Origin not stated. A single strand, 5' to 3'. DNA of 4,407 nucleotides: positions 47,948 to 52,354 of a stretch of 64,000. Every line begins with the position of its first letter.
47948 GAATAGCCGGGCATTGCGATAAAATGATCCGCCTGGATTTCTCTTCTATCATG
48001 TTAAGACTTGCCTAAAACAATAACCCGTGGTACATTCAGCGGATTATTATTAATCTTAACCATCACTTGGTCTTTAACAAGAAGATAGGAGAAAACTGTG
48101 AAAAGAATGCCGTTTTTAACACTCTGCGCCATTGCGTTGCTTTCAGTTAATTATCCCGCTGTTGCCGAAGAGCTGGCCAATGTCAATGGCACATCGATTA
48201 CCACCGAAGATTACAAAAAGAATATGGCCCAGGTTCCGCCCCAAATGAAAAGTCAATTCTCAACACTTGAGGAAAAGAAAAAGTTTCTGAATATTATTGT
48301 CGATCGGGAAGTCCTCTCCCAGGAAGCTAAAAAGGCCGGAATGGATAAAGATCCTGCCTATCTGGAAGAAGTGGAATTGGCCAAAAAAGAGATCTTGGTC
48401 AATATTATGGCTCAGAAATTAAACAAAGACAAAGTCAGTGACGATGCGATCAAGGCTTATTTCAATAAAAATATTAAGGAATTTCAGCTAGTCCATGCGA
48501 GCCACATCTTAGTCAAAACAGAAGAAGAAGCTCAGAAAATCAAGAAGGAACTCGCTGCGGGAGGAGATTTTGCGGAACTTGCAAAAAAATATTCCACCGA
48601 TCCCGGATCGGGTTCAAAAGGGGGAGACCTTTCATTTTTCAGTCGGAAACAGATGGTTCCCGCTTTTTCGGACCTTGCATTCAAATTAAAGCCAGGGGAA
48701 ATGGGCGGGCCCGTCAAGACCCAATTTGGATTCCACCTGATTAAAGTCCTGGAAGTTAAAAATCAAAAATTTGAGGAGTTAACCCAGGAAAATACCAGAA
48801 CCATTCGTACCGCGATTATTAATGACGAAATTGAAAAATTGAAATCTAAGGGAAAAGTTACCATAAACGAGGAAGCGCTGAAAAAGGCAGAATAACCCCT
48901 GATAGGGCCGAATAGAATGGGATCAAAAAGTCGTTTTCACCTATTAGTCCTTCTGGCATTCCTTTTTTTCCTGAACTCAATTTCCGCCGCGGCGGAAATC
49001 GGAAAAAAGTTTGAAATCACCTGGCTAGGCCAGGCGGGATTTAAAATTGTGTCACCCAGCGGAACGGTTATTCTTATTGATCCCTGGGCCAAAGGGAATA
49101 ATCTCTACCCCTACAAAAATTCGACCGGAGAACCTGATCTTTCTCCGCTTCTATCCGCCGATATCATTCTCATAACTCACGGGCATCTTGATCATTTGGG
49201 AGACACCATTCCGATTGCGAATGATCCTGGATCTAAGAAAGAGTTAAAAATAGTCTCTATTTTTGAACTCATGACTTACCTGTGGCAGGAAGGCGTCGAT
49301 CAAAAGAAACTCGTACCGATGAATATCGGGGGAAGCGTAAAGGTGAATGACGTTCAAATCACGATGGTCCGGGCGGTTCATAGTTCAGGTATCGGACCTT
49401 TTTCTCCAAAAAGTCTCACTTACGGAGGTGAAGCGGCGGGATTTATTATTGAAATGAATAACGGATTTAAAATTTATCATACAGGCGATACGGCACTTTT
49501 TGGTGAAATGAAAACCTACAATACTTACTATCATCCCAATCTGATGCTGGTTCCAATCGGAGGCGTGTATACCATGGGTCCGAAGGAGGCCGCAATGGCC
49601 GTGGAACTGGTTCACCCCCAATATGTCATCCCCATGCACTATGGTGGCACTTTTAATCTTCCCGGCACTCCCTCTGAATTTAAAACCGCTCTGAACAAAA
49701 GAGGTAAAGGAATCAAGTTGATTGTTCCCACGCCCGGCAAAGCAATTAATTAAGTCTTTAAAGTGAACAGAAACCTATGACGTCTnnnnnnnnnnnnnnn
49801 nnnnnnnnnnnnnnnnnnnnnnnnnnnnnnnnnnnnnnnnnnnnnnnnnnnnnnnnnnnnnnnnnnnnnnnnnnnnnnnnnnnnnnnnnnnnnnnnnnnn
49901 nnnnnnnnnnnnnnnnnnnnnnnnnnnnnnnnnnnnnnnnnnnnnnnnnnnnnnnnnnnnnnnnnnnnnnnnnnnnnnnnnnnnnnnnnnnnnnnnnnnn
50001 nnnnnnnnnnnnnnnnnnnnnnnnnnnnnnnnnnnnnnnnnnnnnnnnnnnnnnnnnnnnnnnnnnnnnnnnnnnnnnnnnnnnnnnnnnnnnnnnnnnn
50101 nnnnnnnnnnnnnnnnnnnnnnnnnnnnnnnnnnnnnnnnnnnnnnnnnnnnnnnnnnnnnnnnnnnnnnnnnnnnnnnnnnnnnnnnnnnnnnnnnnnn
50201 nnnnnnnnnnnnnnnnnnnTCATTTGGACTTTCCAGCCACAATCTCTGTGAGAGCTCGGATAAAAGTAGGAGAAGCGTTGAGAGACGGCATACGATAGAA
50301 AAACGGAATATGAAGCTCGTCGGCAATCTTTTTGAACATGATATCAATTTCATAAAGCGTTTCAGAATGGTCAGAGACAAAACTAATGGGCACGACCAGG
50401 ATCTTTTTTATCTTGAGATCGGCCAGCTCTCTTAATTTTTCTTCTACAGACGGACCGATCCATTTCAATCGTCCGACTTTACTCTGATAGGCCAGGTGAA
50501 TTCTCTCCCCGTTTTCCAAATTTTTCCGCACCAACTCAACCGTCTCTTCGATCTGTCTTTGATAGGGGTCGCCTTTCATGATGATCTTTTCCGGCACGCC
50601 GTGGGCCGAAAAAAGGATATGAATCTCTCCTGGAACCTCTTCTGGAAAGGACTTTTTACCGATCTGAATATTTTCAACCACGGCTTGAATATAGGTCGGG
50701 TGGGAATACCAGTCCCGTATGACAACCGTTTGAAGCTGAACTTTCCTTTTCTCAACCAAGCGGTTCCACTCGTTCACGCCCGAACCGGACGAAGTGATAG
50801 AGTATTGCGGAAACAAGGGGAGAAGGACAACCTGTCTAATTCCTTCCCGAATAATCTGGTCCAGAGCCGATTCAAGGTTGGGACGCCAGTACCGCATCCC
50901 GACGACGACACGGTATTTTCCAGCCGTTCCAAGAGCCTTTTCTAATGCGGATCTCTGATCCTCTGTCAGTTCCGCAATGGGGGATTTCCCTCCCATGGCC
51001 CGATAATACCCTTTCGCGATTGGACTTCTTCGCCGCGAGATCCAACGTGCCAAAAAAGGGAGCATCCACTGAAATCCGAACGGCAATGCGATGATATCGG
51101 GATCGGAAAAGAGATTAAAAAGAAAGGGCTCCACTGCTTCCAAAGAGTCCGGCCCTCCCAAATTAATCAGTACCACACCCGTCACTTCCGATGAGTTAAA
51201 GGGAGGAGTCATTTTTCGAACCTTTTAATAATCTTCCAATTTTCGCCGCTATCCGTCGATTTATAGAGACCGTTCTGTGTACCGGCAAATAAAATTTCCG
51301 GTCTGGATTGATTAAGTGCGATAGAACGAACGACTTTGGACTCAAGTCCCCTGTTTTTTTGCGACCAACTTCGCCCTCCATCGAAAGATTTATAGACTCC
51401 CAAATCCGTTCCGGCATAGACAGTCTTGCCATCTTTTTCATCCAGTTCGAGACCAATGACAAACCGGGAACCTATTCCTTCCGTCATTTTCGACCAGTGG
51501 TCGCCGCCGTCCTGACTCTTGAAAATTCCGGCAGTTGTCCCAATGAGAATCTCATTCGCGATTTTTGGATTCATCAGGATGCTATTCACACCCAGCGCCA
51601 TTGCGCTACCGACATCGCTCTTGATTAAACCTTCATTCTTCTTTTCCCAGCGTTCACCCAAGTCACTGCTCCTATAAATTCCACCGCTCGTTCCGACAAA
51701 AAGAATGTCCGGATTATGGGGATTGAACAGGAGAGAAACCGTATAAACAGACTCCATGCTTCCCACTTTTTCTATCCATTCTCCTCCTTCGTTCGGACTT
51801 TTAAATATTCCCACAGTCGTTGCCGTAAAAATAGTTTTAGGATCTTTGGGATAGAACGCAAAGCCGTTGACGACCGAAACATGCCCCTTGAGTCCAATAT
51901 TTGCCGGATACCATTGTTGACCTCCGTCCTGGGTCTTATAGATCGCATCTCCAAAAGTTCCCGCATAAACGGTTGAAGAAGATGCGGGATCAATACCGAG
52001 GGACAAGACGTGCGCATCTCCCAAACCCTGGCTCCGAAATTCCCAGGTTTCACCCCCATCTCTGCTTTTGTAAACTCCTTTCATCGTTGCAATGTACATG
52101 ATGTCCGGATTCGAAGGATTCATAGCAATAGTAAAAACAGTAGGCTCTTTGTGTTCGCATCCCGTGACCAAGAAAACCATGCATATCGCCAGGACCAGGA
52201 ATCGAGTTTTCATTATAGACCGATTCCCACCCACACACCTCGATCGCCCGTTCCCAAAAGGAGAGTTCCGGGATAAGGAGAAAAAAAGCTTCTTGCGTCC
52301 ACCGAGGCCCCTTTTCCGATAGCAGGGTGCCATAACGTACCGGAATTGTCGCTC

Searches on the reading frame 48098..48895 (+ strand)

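Call 45: search_protein_families(library=pfam, proteins=[window:48098-48895:+], max_evalue=0.00001)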
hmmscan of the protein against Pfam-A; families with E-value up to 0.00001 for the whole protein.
window:48098-48895:+ (265 aa): 5 families
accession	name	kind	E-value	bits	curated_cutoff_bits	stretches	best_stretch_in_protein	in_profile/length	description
PF13616.12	Rotamase_3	-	6.3e-27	94.9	22.5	1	128-220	12-115/116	PPIC-type PPIASE domain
PF00639.27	Rotamase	-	4.6e-24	85.6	21.7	1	140-217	17-95/97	PPIC-type PPIASE domain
PF13145.12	Rotamase_2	-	6e-20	72.7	27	1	113-227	1-118/121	PPIC-type PPIASE domain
PF13624.11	SurA_N_3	-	4.7e-07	30.2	27.2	1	24-87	39-111/162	SurA-like N-terminal domain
PF13623.11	SurA_N_2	-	5.9e-07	29.9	28.5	1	23-91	40-117/145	SurA-like N-terminal domain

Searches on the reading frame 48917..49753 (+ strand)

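Call 45: search_protein_families(library=pfam, proteins=[window:48917-49753:+], max_evalue=0.00001)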
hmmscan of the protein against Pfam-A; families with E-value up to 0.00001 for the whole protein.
window:48917-49753:+ (278 aa): 2 families
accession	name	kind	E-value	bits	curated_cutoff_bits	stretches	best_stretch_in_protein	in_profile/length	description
PF13483.12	Lactamase_B_3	-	4.7e-28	98.6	24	1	33-241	1-160/160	Beta-lactamase superfamily domain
PF12706.13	Lactamase_B_2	-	9.1e-25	87.9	27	1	52-242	3-200/200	Beta-lactamase superfamily domain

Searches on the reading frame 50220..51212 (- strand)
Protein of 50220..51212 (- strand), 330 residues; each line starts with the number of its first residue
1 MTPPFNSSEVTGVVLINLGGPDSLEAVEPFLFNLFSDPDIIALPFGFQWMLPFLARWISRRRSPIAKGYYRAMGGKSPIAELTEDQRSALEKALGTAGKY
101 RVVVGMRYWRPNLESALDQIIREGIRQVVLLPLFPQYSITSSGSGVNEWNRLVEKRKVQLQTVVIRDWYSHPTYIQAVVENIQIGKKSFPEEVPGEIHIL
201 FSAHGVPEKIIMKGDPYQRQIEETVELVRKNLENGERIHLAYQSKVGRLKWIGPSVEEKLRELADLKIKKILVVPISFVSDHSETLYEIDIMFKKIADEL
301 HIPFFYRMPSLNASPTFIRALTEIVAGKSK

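Call 45: search_protein_families(library=pfam, proteins=[window:50220-51212:-], max_evalue=0.00001)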
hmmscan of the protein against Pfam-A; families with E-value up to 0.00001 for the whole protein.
window:50220-51212:- (330 aa): 2 families
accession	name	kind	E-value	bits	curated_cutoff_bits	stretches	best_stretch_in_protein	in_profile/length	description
PF00762.24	Ferrochelatase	-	4.6e-108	361.4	27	1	11-326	2-314/317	Ferrochelatase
PF01903.22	CbiX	-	4.2e-07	30.7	22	0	100-134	26-61/106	CbiX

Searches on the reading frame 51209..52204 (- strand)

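Call 87: search_protein_families(library=pfam, proteins=[window:51209-52204:-], max_evalue=1)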
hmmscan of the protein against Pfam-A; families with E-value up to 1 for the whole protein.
window:51209-52204:- (331 aa): 6 families
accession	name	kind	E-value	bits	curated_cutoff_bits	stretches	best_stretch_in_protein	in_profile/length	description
PF15902.12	Sortilin-Vps10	-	1.7e-21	77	33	3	44-128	3-86/446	Sortilin, neurotensin receptor 3,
PF14870.12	PSII_BNR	-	5.1e-13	49.4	27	3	264-327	34-98/303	Photosynthesis system II assembly factor YCF48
PF02012.26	BNR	-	1.2e-08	34.1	27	2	45-55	1-11/12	BNR/Asp-box repeat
PF23366.1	Beta-prop_HVO_0234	-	0.0018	18.4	27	0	216-324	125-218/274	HVO_0234-like, beta propeller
PF22848.2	ASD1_dom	-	0.13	12.2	22.2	0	295-327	165-197/239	Alpha-L-arabinofuranosidase 1 domain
PF13810.12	DUF4185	-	0.95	9.1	39.5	0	225-242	127-144/309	Domain of unknown function (DUF4185)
